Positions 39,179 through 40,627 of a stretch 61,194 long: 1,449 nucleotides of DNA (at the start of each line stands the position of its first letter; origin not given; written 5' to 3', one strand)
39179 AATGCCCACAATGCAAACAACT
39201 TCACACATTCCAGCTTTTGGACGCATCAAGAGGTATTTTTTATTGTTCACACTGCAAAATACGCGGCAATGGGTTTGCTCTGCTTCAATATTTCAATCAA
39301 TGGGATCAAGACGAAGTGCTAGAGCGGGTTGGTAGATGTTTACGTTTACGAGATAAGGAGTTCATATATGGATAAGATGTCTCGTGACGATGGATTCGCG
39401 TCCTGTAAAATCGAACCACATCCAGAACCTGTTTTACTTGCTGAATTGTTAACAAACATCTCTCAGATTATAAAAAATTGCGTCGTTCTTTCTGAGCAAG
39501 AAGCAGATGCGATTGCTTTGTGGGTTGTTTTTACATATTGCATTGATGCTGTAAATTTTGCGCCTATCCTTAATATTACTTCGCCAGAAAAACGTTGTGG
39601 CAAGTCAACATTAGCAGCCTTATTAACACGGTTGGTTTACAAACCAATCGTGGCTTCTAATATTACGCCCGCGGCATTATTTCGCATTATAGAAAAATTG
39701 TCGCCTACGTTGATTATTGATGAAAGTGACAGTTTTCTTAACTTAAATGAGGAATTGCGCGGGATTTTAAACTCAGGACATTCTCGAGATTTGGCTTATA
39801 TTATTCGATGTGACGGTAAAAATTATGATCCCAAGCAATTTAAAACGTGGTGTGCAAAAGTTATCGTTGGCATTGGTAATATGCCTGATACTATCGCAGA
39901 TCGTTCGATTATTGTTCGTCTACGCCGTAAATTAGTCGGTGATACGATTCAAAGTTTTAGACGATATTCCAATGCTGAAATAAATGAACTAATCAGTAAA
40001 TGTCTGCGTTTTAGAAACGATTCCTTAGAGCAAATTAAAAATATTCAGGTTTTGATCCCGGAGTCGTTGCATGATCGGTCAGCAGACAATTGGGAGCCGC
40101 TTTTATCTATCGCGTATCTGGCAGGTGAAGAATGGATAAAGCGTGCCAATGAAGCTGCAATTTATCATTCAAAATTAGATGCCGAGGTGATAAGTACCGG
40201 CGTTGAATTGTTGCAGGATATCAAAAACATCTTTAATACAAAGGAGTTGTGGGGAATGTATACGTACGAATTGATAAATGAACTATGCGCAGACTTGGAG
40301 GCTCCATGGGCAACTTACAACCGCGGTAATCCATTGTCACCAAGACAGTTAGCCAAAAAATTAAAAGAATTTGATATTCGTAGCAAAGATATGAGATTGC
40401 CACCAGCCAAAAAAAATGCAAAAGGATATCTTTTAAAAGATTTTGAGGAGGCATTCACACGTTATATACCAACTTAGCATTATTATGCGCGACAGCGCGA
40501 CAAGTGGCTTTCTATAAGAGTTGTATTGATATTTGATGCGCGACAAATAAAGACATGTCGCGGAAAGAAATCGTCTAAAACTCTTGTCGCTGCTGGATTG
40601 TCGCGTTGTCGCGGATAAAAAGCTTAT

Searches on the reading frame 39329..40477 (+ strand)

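Call 105: search_protein_families(library=pfam, proteins=[window:39329-40477:+], max_evalue=0.00001)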
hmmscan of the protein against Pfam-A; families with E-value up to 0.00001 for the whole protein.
window:39329-40477:+ (382 aa): 1 family
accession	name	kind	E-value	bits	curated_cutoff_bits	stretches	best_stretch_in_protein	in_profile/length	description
PF12307.13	DUF3631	-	1.5e-41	143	24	1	197-379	1-182/182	Protein of unknown function (DUF3631)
